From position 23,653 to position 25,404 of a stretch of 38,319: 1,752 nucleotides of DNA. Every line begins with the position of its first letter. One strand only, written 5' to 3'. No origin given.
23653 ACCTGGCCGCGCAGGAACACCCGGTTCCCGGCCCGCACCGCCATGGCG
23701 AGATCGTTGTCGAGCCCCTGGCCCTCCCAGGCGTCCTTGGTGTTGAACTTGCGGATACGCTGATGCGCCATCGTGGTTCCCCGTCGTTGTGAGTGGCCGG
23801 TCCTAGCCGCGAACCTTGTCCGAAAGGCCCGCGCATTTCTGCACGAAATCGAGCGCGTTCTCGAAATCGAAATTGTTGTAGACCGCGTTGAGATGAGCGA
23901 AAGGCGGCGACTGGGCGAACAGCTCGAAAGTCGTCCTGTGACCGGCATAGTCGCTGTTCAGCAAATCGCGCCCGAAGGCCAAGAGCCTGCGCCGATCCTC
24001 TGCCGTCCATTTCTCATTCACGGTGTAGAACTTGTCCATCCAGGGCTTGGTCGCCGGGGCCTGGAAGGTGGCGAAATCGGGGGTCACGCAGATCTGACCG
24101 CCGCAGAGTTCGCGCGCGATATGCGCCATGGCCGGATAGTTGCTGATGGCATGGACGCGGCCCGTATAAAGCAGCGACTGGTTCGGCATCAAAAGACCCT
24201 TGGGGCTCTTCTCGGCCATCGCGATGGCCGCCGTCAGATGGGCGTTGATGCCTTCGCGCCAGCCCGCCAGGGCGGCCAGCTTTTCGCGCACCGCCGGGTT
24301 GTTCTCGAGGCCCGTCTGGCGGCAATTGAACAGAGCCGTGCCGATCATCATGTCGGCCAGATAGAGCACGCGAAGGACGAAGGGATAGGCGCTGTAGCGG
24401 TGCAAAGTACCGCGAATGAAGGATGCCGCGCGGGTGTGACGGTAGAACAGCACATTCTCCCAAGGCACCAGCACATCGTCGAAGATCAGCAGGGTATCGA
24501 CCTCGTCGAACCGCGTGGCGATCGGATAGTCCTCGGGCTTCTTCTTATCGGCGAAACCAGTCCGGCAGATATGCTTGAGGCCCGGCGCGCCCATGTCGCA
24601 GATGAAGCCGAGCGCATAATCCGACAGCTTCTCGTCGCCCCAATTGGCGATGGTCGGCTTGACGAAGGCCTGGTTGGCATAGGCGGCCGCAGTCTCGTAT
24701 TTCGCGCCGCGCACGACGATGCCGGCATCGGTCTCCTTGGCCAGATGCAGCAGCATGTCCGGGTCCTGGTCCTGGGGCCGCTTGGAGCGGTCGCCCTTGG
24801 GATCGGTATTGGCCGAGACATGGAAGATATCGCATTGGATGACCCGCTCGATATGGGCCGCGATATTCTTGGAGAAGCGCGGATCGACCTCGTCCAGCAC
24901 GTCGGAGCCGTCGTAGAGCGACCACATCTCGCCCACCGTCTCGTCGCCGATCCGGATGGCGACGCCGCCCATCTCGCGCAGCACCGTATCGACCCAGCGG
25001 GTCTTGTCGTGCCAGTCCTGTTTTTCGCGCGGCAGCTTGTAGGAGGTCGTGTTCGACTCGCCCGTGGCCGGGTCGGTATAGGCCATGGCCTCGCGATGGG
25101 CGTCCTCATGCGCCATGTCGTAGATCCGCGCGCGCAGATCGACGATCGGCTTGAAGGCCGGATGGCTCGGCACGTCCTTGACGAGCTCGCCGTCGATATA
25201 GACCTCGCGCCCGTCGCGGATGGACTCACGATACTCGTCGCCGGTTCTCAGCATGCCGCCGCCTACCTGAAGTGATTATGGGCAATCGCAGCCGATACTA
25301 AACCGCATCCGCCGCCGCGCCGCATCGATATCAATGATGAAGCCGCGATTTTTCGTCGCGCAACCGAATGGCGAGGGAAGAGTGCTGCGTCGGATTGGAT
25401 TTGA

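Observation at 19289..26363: Two tandem HpaB-like oxygenase + RidA modules flanking a DUF1028 Ntn-hydrolase, with an MFS transporter and divergent LysR: an unassigned catabolic operon with no flavin reductase in cis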

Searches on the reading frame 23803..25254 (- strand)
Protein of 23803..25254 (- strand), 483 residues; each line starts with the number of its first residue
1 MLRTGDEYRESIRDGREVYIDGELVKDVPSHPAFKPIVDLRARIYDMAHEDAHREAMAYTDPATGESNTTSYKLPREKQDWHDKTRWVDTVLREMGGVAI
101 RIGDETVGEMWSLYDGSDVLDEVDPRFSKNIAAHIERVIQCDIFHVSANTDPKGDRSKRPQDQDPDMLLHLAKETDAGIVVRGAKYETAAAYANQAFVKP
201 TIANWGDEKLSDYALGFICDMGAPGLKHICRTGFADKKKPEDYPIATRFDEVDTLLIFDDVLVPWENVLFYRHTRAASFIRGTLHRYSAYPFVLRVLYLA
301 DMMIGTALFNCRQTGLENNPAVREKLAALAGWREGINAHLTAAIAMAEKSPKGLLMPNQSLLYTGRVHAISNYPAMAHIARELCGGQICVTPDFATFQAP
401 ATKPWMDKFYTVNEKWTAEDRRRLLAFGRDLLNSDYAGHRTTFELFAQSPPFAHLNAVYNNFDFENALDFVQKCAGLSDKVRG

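Call 3: search_protein_families(library=pfam, proteins=[window:23803-25254:-])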
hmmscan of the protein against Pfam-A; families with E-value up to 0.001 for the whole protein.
window:23803-25254:- (483 aa): 2 families
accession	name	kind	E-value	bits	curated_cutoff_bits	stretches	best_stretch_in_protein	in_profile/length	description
PF11794.13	HpaB_N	-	8e-85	285.1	35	1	4-269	1-269/270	4-hydroxyphenylacetate 3-hydroxylase N terminal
PF03241.18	HpaB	-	1e-53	182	25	1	280-476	7-202/202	4-hydroxyphenylacetate 3-hydroxylase C terminal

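Call 4: search_protein_families(library=ncbifam, proteins=[window:23803-25254:-])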
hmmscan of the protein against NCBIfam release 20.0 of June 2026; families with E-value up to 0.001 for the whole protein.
window:23803-25254:- (483 aa): 2 families
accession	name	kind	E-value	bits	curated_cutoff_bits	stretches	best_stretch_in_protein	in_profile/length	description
TIGR02309.1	HpaB-1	equivalog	1.5e-61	209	480.2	1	3-472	2-471/477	4-hydroxyphenylacetate 3-monooxygenase, oxygenase component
TIGR02310.1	HpaB-2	equivalog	1.5e-49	169.1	885.2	1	4-476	14-493/519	4-hydroxyphenylacetate 3-monooxygenase, oxygenase component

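Call 7: search_solved_structures(query=window:23803-25254:-, max_evalue=1e-10)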
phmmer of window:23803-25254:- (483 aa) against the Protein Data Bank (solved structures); distinct sequences matched with E-value up to 1e-10: 15.
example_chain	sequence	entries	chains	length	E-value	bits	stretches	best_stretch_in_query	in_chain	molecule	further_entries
2yyk_A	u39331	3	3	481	1.2e-46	162.8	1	1-465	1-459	4-hydroxyphenylacetate-3-hydroxylase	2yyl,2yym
2yyg_A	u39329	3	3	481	1.8e-46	162.2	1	1-465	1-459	4-hydroxyphenylacetate-3-hydroxylase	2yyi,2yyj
4oo2_A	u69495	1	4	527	8.1e-45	156.8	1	4-445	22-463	Chlorophenol-4-monooxygenase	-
7dbw_C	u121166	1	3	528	1.2e-42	149.6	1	2-450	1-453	4-hydroxyphenylacetate 3-hydroxylase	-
9j9j_A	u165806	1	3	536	1.2e-42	149.6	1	2-450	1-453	4-nitrophenol 4-monooxygenase/4-nitrocatechol 2-monooxygenase, oxygenase component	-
6b1b_A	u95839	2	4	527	3e-41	145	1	4-446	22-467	4-hydroxyphenylacetate 3-monooxygenase, oxygenase subunit | 4-hydroxyphenylacetate 3-monooxygenase oxygenase component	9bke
6qyh_A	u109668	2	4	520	9.6e-41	143.3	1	4-446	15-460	4-hydroxyphenylacetate 3-monooxygenase oxygenase component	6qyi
6eb0_A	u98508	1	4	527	1e-40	143.3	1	4-446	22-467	4-hydroxyphenylacetate 3-monooxygenase, oxygenase subunit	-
4g5e_A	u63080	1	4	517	8.7e-39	136.9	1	1-451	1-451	2,4,6-Trichlorophenol 4-monooxygenase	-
3hwc_A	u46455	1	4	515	6.9e-38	133.9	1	2-465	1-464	Chlorophenol-4-monooxygenase component 2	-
9lft_A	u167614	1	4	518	7.1e-38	133.9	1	3-472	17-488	4-Hydroxyphenylacetate-3-monooxygenase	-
7e8q_A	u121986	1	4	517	2.8e-36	128.6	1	1-450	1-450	Chlorophenol monooxygenase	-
6jhm_A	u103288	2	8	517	5.1e-36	127.8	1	1-450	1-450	Chlorophenol monooxygenase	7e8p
6vjr_A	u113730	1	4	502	3.6e-33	118.4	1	2-450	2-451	Vinylacetyl-CoA Delta-isomerase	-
1u8v_A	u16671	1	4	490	9.1e-30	107.1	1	1-452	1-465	Gamma-aminobutyrate metabolism dehydratase/isomerase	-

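Call 9: find_homologous_proteins(query=window:23803-25254:-, max_evalue=1e-20)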
Query window:23803-25254:- (483 aa): 5662 proteins with E <= 1e-20 among 8000 candidates; the best 120 are listed.
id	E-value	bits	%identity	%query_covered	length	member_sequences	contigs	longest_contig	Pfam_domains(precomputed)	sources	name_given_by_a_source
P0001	0.0e+0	1083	95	100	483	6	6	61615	PF03241.19,PF11794.14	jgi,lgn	jgi:4-hydroxyphenylacetate 3-monooxygenase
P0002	3.8e-289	977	85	100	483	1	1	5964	PF03241.19,PF11794.14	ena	-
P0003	5.3e-287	970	84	100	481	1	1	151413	PF03241.19,PF11794.14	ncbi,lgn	-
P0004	1.4e-261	887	78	100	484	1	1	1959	PF03241.19,PF11794.14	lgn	-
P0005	2.1e-261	886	78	100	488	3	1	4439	PF03241.19,PF11794.14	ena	-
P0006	2.8e-261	886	76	100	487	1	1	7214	PF03241.19,PF11794.14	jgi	-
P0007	2.5e-260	882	78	100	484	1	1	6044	PF03241.19,PF11794.14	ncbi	-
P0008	2.5e-260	882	78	100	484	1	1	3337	PF03241.19,PF11794.14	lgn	-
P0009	3.2e-260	882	77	100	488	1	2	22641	PF03241.19,PF11794.14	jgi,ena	-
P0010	6.2e-260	881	78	100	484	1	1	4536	PF03241.19,PF11794.14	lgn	-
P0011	1.0e-259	880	78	100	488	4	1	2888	PF03241.19,PF11794.14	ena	-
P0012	1.1e-259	880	77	100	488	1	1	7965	PF03241.19,PF11794.14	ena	-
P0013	1.7e-259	880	77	100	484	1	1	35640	PF03241.19,PF11794.14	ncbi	-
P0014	5.8e-259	878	78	100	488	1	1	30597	PF03241.19,PF11794.14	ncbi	ncbi:MAG: 4-hydroxyphenylacetate 3-hydroxylase family protein [Dongiaceae bacterium]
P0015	7.4e-259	878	75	100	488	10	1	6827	PF03241.19,PF11794.14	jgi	jgi:4-hydroxyphenylacetate 3-monooxygenase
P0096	1.5e-251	853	76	100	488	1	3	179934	PF03241.19,PF11794.14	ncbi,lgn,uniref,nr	ncbi:4-hydroxyphenylacetate 3-monooxygenase [Tistlia consotensis]|uniref:4-hydroxyphenylacetate 3-mo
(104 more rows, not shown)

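Call 10: find_related_loci(query=window:23803-25254:-, collection=genome_contigs, flank=10000)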
Query window:23803-25254:- (483 aa) in genome_contigs; peptide patterns used: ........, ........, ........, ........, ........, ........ (x = any residue, [..] = any of these).
600 stretches matched a pattern (row limit reached: there are more); 591 encode a relative of the query (tblastn E <= 1e-3); the best 80 are kept; 80 distinct loci.
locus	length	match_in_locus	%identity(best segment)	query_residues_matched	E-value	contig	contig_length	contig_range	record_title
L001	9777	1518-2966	96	1-483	0e+0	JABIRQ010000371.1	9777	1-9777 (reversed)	MAG: Rhodospirillaceae bacterium isolate SI072_bin169 k141_1439354, whole genome shotgun sequence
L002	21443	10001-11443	77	1-481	0e+0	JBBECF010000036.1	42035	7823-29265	MAG: Dongiaceae bacterium isolate LejiaF_69_107 Lejia_F_1345_length_42035_cov_62, whole genome shotgun sequence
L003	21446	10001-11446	76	1-482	0e+0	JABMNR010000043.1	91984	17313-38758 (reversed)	MAG: Alphaproteobacteria bacterium isolate bin.590 k141_1346591, whole genome shotgun sequence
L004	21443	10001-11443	75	1-481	0e+0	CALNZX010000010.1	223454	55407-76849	MAG: uncultured Alphaproteobacteria bacterium isolate LOGT_bin.0150 genome assembly, contig: contig_108411, whole genome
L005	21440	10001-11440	76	1-481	0e+0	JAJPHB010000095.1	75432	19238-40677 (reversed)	MAG: Alphaproteobacteria bacterium isolate Centralia_MAG_132 k107_4945772, whole genome shotgun sequence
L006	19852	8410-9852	75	1-481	0e+0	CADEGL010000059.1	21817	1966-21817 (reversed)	MAG: uncultured Alphaproteobacteria bacterium isolate Alphaproteobacteria sp. RBC064 genome assembly, contig: MAG064_59,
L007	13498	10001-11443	74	1-481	0e+0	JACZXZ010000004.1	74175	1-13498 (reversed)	MAG: Proteobacteria bacterium isolate B25D1T2 B25D1T2_NODE55, whole genome shotgun sequence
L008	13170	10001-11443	75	1-481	0e+0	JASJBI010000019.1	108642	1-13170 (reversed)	MAG: Alphaproteobacteria bacterium isolate MO_074.B3 MO_074.c_156, whole genome shotgun sequence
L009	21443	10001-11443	74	1-481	0e+0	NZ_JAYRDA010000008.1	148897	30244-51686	MAG: Dongia sp. isolate SH_SHASGE1bin.26 NODE_100_length_148897_cov_2.641695, whole genome shotgun sequence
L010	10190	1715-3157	74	1-481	0e+0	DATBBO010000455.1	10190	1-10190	MAG TPA_asm: Dongiaceae bacterium isolate SMAG_U5761 k141_5315045, whole genome shotgun sequence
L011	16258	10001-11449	75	1-483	0e+0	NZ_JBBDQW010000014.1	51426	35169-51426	MAG: Tistlia sp. isolate LejiaC_71_41 Lejia_C_1558_length_51426_cov_21, whole genome shotgun sequence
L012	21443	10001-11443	75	1-481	0e+0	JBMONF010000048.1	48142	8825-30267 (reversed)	MAG: Pseudomonadota bacterium isolate Betzabe_MAG069 MAG069_48, whole genome shotgun sequence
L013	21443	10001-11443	74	1-481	0e+0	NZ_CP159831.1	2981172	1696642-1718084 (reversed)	Candidatus Njordibacter sp. Uisw_039 chromosome, complete genome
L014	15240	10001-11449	74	1-483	0e+0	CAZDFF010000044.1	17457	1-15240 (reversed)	MAG TPA_asm: uncultured Hyphomicrobiales bacterium isolate binchicken_co199_81 genome assembly, contig: NODE_2347_length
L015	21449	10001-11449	74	1-483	0e+0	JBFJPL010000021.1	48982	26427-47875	MAG: Kiloniellales bacterium isolate Mix_sand18.2022.04.D.56 k141_2924627_length_48982_cov_23.2512, whole genome shotgun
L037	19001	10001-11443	72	1-481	0e+0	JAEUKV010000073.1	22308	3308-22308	MAG: Rhodospirillaceae bacterium isolate new MAG-104 k141_2918778, whole genome shotgun sequence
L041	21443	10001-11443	73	1-483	0e+0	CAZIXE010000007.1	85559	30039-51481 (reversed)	MAG TPA_asm: uncultured Rhizobiaceae bacterium isolate binchicken_co107_240 genome assembly, contig: NODE_660_length_855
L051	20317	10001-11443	72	1-481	0e+0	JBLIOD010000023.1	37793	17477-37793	MAG: Gammaproteobacteria bacterium isolate 3300053785_172 Ga0535658_0001649, whole genome shotgun sequence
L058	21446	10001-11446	71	1-483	0e+0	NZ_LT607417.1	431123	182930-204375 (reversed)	Pseudomonas sp. UMAB-08, whole genome shotgun sequence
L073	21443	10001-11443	72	1-483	0e+0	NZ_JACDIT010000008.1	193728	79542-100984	Chthonobacter albigriseus strain KCTC 42450 Scaffold8, whole genome shotgun sequence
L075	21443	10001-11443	72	1-483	0e+0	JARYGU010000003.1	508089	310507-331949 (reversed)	MAG: Shinella sp. isolate MAG13_BQ12 NODE_3_length_508089_cov_11.691068, whole genome shotgun sequence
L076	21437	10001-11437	73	1-481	0e+0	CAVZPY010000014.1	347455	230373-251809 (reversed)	MAG: uncultured Alphaproteobacteria bacterium isolate MFD09603.bin.2.93 genome assembly, contig: contig_5787, whole geno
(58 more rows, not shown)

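Call 27: search_solved_structures(query=window:23803-25254:-, max_evalue=1e-40, show_alignments=2)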
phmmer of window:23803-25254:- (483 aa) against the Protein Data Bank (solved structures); distinct sequences matched with E-value up to 1e-40: 7.
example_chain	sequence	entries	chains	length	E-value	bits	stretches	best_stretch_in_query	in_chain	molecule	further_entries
2yyk_A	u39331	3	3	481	1.2e-46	162.8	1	1-465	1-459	4-hydroxyphenylacetate-3-hydroxylase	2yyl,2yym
2yyg_A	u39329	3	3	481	1.8e-46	162.2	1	1-465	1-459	4-hydroxyphenylacetate-3-hydroxylase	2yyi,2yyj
4oo2_A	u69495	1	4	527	8.1e-45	156.8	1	4-445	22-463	Chlorophenol-4-monooxygenase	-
7dbw_C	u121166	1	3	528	1.2e-42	149.6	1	2-450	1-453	4-hydroxyphenylacetate 3-hydroxylase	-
9j9j_A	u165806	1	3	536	1.2e-42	149.6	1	2-450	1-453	4-nitrophenol 4-monooxygenase/4-nitrocatechol 2-monooxygenase, oxygenase component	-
6b1b_A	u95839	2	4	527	3e-41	145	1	4-446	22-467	4-hydroxyphenylacetate 3-monooxygenase, oxygenase subunit | 4-hydroxyphenylacetate 3-monooxygenase oxygenase component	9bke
6qyh_A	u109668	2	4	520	9.6e-41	143.3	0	4-446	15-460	4-hydroxyphenylacetate 3-monooxygenase oxygenase component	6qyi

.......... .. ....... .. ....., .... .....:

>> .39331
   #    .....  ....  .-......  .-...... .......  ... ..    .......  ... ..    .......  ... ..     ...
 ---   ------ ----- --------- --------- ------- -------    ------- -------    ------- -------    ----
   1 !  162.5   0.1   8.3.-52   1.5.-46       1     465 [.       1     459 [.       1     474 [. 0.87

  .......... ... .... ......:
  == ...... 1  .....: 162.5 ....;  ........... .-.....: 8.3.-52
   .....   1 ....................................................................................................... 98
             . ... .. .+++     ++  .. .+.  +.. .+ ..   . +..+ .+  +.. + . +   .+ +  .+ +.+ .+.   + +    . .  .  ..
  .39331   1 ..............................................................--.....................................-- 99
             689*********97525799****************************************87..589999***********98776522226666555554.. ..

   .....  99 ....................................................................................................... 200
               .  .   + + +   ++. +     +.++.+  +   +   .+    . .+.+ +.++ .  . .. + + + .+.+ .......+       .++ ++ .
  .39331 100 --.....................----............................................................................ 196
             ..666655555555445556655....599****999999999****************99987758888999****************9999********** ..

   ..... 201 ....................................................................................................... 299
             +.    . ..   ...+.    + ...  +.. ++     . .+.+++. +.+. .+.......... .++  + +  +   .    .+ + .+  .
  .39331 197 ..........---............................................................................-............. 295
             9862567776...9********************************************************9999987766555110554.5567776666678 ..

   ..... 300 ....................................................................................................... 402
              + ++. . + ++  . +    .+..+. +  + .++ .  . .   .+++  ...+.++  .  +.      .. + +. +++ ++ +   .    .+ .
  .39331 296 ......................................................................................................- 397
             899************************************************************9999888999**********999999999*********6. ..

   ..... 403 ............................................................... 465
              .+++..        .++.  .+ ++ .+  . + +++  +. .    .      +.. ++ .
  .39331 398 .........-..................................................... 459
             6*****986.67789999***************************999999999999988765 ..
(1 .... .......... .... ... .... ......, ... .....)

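Call 32: find_encoding_contigs(protein=P0096, flank=9000, max_places=1)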
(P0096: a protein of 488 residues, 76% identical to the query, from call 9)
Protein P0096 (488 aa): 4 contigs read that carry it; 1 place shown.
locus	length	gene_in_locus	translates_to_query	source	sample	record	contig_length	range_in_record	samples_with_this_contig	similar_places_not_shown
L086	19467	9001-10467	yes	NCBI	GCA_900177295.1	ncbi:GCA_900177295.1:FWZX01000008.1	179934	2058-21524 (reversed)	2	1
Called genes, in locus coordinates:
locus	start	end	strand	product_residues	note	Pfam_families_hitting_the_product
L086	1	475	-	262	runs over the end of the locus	PF23441:SDR, PF00106:adh_short, PF08659:KR (weak), PF13561:adh_short_C2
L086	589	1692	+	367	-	PF05816:TelA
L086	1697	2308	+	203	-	PF10112:Halogen_Hydrol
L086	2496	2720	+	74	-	PF04324:Fer2_BFD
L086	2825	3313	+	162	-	PF00210:Ferritin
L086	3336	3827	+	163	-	PF07310:PAS_5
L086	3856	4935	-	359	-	PF02812:ELFV_dehydrog_N, PF00208:ELFV_dehydrog (weak), PF03446:NAD_binding_2 (faint), PF00208:ELFV_dehydrog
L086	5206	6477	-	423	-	PF00465:Fe-ADH, PF13685:Fe-ADH_2, PF25137:ADH_Fe_C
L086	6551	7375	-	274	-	PF00248:Aldo_ket_red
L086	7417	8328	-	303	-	PF00126:HTH_1, PF03466:LysR_substrate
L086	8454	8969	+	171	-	PF01613:Flavin_Reduct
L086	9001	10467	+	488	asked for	PF11794:HpaB_N, PF03241:HpaB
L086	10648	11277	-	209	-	-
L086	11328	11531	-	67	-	-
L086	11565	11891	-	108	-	-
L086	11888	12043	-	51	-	-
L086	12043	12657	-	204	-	PF27318:HI1402_helical (weak)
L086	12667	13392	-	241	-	PF13385:Laminin_G_3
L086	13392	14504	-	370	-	-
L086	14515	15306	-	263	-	-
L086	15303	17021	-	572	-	-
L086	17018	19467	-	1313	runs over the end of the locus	-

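Call 51: search_dna_similar(query=window:23803-25254:-, collection=plasmids, mode=protein, max_evalue=1e-80, max_rows=30)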
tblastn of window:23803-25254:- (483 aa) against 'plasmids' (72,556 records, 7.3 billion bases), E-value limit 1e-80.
Records with a match: 16; places in all: 16; records where one place covers at least 80% of the query: 16.
Best place of each record, by identity: 60-80% 13; <60% 3.
By first word of the organism name: Paracoccus 4; Aminobacter 3; Caballeronia 2; Rhizobium 1; Sinorhizobium 1; Parasedimentitalea 1; Halomonas 1; Bacillus 1; Pseudohalocynthiibacter 1; Paracoccaceae 1.
By predicted mobility (MOB-suite, as given by PLSDB): non-mobilizable 13; mobilizable 3.
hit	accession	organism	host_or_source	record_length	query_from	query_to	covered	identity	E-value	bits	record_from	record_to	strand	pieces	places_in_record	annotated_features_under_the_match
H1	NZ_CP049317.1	Caballeronia sp. SBC2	whole organism,soil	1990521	1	481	100%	71.3%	0e+0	733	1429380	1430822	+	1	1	none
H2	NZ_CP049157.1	Caballeronia sp. SBC1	whole organism,soil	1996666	1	481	100%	71.3%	0e+0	733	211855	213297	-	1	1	none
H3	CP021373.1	Rhizobium sp. ACO-34A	Agave americana L.,cell ...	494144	1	483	100%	69.8%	0e+0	711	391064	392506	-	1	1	4-hydroxyphenylacetate 3-hydroxylase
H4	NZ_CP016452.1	Sinorhizobium sp. RAC02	Microbial isolate,Algal phycosphere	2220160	1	481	100%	70.1%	0e+0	717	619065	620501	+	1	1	none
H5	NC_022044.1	Paracoccus aminophilus JCM 7686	-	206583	1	483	100%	69.6%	0e+0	716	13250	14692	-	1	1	4-hydroxyphenylacetate 3-hydroxylase family protein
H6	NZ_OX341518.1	Aminobacter niigataensis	-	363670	1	483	100%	68.9%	0e+0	701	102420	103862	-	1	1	4-hydroxyphenylacetate 3-hydroxylase family protein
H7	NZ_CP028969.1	Aminobacter sp. MSH1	Soil,Dichlobenil-treated soil sampled ...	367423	1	483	100%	68.9%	0e+0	700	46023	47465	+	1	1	4-hydroxyphenylacetate 3-hydroxylase family protein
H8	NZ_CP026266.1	Aminobacter sp. MSH1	bacterial isolate,soil from courtyard ...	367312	1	483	100%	68.9%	0e+0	700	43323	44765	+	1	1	4-hydroxyphenylacetate 3-hydroxylase family protein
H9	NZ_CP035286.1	Paracoccus versutus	whole organism,soil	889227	1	483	100%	68.7%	0e+0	702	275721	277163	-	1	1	4-hydroxyphenylacetate 3-hydroxylase family protein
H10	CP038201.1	Paracoccus ferrooxidans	single cell,bioreactor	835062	1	483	100%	68.7%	0e+0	702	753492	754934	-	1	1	4-hydroxyphenylacetate 3-hydroxylase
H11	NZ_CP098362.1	Paracoccus sp. TOH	cell cuture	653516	1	483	100%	68.3%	0e+0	699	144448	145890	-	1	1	4-hydroxyphenylacetate 3-hydroxylase family protein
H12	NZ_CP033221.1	Parasedimentitalea marina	Cell culture,deep seawater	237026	1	483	100%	65.4%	0e+0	686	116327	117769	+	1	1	4-hydroxyphenylacetate 3-hydroxylase family protein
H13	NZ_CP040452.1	Halomonas sp. PA16-9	-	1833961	1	483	100%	64.4%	0e+0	678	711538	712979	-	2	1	none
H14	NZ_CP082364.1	Bacillus badius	bacterial cell,soil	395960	2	481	99%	59.8%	0e+0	605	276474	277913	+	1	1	4-hydroxyphenylacetate 3-hydroxylase family protein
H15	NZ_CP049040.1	Pseudohalocynthiibacter aestuariivivens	pure culutre,Seawater recirculating ...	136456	1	481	100%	55.1%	0e+0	574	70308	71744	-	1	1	4-hydroxyphenylacetate 3-hydroxylase N-terminal domain-containing ...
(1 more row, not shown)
